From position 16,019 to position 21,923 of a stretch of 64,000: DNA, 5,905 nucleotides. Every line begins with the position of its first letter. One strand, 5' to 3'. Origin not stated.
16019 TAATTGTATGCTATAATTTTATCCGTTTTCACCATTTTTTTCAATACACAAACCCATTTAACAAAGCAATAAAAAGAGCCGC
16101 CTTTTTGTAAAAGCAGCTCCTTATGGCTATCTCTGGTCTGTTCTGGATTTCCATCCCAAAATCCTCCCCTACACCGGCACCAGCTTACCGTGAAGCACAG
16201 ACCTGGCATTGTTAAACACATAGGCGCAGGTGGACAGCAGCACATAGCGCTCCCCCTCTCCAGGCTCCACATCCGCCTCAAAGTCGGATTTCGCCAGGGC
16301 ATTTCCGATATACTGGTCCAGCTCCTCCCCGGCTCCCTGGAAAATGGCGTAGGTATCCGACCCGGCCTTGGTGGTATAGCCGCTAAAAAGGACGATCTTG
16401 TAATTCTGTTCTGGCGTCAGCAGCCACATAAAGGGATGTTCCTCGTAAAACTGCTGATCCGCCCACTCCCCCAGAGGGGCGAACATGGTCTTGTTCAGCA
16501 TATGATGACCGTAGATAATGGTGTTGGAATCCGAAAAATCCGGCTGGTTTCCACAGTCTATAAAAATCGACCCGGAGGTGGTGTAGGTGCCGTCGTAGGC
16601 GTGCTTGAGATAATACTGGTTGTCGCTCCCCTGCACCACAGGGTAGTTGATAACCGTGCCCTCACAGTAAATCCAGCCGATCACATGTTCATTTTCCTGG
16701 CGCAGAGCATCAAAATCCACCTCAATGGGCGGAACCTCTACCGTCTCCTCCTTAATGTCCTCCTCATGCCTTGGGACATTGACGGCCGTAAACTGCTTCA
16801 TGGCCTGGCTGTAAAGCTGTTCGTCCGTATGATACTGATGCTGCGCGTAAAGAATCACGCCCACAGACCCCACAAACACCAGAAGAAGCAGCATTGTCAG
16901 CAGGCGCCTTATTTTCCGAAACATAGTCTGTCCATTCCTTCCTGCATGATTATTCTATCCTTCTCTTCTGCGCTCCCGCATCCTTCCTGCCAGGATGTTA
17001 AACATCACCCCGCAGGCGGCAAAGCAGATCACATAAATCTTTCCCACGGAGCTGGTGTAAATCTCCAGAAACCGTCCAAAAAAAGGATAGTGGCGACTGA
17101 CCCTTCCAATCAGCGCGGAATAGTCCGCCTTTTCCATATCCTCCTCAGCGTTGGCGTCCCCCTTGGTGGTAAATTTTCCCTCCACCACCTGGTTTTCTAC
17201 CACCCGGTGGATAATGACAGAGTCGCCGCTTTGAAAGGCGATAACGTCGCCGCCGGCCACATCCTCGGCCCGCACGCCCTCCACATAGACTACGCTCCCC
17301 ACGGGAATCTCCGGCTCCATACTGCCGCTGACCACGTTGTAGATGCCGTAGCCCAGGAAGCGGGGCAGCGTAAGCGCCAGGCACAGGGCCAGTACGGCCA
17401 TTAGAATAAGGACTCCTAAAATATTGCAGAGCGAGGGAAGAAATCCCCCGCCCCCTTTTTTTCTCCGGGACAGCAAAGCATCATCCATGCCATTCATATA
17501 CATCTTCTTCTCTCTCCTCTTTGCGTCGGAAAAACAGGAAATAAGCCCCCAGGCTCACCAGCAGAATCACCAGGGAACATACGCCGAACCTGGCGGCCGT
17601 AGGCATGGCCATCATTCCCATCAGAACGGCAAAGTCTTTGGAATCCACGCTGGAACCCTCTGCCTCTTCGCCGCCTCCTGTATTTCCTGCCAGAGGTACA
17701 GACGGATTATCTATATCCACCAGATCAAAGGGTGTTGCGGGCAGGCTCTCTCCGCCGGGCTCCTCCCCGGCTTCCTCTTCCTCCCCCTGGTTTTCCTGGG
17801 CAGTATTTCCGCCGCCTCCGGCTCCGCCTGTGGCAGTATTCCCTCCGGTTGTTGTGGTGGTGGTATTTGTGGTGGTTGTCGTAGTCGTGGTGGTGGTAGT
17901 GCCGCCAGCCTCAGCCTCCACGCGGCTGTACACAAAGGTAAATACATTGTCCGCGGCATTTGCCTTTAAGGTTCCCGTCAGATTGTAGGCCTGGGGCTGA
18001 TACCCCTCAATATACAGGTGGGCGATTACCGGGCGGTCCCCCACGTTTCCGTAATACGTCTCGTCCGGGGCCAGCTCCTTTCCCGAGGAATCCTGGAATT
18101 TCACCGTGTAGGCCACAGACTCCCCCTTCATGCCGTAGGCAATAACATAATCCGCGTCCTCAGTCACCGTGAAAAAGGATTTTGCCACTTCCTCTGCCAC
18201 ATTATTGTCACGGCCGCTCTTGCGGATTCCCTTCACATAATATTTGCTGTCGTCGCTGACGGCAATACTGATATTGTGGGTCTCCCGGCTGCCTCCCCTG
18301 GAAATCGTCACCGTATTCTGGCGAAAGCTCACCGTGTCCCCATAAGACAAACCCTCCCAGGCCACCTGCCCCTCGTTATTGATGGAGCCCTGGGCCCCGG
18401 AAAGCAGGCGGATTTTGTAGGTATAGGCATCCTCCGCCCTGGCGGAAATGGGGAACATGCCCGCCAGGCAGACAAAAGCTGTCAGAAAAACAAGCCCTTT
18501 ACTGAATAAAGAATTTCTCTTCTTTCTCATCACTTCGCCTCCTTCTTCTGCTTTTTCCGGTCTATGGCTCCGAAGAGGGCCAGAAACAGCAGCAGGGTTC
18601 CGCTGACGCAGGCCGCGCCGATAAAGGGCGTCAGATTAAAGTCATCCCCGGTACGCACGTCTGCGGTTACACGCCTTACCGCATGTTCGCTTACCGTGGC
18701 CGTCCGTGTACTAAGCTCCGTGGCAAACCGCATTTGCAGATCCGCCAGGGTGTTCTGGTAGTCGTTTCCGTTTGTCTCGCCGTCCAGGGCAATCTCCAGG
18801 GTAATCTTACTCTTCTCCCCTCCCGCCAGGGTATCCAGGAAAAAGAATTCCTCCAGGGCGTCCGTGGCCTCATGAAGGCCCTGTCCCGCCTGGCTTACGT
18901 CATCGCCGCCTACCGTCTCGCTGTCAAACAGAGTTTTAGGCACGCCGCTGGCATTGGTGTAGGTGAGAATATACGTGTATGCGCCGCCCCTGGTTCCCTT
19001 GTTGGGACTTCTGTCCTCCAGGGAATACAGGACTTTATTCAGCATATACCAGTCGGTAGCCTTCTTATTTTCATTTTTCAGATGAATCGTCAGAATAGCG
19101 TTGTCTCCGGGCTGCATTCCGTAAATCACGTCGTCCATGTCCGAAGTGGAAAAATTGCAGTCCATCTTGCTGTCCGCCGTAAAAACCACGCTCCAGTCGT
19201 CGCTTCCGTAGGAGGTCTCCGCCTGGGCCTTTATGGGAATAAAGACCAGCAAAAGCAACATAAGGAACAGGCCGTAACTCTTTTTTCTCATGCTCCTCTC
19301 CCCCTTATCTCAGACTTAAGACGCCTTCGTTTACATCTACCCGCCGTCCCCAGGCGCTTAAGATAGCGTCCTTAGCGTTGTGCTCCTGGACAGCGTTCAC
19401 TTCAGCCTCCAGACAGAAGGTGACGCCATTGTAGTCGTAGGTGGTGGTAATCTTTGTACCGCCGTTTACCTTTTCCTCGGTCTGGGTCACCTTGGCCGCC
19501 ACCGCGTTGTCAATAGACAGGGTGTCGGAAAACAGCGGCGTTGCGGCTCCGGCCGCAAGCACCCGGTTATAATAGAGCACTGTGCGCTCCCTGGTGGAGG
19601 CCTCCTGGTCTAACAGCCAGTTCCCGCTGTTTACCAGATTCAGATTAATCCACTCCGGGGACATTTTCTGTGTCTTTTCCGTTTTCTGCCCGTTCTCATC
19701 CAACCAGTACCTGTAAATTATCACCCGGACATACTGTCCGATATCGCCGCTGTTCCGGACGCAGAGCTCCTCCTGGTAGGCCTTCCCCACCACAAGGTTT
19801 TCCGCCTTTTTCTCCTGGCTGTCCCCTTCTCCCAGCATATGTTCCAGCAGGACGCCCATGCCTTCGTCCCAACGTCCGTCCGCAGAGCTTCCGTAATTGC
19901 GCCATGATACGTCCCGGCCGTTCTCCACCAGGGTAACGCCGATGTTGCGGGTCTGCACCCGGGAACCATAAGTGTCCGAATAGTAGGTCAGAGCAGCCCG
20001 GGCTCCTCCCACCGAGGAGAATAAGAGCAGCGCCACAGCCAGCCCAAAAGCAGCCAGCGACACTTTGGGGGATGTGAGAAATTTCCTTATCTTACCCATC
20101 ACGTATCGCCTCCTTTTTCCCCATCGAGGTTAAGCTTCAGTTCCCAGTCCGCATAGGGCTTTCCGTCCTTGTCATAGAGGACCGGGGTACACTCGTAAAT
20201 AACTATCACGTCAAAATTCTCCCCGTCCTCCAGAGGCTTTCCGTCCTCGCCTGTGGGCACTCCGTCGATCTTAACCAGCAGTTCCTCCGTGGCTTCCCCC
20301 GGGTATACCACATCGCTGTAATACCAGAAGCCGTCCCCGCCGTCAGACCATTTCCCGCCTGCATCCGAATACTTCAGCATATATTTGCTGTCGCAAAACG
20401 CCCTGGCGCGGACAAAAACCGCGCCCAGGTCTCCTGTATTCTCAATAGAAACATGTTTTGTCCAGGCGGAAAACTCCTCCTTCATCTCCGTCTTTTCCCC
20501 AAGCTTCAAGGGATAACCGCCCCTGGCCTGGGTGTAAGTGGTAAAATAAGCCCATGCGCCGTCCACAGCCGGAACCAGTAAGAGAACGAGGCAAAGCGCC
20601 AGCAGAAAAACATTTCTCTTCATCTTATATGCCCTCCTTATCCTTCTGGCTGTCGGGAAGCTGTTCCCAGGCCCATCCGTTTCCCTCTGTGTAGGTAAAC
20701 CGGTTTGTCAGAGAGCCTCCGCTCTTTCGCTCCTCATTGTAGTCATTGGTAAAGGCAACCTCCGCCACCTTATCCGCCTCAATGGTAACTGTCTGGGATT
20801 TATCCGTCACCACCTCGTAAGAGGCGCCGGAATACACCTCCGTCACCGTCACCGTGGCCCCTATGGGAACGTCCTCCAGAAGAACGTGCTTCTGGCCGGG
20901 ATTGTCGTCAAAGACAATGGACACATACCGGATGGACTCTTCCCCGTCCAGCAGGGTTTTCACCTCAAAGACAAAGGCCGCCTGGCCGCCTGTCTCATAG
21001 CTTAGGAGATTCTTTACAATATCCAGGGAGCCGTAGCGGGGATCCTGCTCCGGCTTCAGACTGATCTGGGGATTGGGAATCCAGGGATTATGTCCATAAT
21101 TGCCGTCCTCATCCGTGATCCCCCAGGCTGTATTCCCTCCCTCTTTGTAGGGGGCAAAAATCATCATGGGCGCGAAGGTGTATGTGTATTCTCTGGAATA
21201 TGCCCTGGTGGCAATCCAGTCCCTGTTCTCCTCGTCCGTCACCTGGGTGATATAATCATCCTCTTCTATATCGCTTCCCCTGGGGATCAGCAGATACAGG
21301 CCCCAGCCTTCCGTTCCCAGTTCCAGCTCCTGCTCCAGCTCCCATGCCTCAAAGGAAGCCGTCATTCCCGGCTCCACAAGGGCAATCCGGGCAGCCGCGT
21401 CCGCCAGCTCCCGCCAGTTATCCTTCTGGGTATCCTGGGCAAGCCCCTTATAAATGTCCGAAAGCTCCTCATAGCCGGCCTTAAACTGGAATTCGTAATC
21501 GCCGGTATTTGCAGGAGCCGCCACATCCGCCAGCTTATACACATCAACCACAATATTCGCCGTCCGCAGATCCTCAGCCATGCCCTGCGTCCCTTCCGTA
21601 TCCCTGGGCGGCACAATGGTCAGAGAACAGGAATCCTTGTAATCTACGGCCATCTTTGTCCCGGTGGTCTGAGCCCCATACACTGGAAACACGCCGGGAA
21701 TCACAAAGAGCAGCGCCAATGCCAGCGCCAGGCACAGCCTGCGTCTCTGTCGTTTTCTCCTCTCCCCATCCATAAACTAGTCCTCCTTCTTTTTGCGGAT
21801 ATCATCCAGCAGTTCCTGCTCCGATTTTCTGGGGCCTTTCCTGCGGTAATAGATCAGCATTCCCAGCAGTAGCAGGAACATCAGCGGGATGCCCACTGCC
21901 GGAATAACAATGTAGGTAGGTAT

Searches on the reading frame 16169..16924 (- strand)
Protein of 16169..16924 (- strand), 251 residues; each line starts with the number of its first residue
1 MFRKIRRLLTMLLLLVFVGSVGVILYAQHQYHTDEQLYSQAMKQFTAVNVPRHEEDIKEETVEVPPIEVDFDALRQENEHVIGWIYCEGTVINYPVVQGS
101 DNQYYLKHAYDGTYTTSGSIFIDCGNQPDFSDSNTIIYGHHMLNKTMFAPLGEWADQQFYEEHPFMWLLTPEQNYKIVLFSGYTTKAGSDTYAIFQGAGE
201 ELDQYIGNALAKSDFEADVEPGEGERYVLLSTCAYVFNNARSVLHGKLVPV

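Call 21: search_protein_families(library=pfam, proteins=[window:16169-16924:-], max_evalue=0.01)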
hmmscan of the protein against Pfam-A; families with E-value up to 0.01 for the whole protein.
window:16169-16924:- (251 aa): 2 families
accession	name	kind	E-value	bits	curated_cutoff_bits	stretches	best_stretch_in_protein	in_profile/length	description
PF04203.18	Sortase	-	6.2e-08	32.9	26.6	1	88-249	4-125/125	Sortase domain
PF13567.11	DUF4131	-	0.0049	17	31.6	0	3-43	26-64/165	Domain of unknown function (DUF4131)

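Call 68: search_protein_families(library=ncbifam, proteins=[window:16169-16924:-], max_evalue=0.001)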
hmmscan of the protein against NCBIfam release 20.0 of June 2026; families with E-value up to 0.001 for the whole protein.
window:16169-16924:- (251 aa): 2 families
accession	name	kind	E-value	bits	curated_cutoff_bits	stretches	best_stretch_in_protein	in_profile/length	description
TIGR03064.1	sortase_srtB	equivalog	3.6e-54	183.6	153.75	1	4-244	3-235/235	class B sortase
NF040525.1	SrtB_LPKTxSAVK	exception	9.7e-26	90.3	200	1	23-249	7-239/261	class B sortase, LPKTxAVK-specific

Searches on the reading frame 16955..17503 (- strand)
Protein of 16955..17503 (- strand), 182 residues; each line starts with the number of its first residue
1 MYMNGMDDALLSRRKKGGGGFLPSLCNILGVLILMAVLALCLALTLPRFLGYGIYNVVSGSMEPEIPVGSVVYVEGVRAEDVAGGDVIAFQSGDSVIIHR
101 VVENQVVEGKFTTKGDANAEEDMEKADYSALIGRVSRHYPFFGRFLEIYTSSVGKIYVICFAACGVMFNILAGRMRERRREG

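Call 21: search_protein_families(library=pfam, proteins=[window:16955-17503:-], max_evalue=0.01)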
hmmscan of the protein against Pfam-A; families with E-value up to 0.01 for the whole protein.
window:16955-17503:- (182 aa): 2 families
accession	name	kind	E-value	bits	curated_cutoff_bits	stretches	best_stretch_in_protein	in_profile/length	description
PF00717.28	Peptidase_S24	-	7.5e-05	22.8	23.3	1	55-125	38-105/116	Peptidase S24-like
PF10502.14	Peptidase_S26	-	0.00012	22.6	22.9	1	34-101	6-77/168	Signal peptidase, peptidase S26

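Call 68: search_protein_families(library=ncbifam, proteins=[window:16955-17503:-], max_evalue=0.001)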
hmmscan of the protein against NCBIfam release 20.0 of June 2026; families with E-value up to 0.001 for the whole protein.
window:16955-17503:- (182 aa): 3 families
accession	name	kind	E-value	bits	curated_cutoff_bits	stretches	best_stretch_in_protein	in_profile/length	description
TIGR02228.1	sigpep_I_arch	equivalog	6.4e-26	91.1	51.85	1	32-168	9-152/158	signal peptidase I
NF046067.1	SigPepSipWBacil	equivalog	2.1e-18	66.6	190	1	29-159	13-150/189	signal peptidase I SipW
TIGR02227.1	sigpep_I_bact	equivalog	0.00017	21.5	47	1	34-102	3-75/162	signal peptidase I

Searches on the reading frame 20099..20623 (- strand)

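Call 21: search_protein_families(library=pfam, proteins=[window:20099-20623:-], max_evalue=0.01)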
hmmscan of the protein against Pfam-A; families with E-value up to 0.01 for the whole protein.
window:20099-20623:- (174 aa): 0 families

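Call 68: search_protein_families(library=ncbifam, proteins=[window:20099-20623:-], max_evalue=0.001)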
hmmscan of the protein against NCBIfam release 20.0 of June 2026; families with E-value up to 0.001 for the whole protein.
window:20099-20623:- (174 aa): 1 family
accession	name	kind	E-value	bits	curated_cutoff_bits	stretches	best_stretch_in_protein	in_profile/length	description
TIGR04090.1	exp_by_SipW_IV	subfamily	2.8e-09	37.1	60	0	84-119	128-164/241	BsaA family SipW-dependent biofilm matrix protein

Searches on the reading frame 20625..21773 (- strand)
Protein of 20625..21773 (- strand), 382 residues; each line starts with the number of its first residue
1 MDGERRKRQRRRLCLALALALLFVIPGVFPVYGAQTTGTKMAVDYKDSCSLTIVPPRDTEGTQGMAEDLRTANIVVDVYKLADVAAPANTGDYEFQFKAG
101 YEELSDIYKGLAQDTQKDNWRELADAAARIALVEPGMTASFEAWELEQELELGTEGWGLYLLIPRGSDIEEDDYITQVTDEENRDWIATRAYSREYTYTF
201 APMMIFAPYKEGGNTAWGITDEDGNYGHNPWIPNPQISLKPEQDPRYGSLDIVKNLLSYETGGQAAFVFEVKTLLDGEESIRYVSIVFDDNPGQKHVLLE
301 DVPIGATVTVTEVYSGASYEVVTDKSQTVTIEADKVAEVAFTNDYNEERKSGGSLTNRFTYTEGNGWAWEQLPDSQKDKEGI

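Call 21: search_protein_families(library=pfam, proteins=[window:20625-21773:-], max_evalue=0.01)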
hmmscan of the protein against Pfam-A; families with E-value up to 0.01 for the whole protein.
window:20625-21773:- (382 aa): 2 families
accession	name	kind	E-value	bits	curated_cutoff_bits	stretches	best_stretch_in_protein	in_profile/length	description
PF19407.5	DUF5979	-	6.2e-10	40.1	25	1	263-346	17-104/104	Domain of unknown function (DUF5979)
PF24547.1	DUF7601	-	0.00015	22.7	27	1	297-345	66-116/116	Domain of unknown function (DUF7601)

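Call 68: search_protein_families(library=ncbifam, proteins=[window:20625-21773:-], max_evalue=0.001)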
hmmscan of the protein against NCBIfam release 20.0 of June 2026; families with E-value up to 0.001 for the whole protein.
window:20625-21773:- (382 aa): 0 families
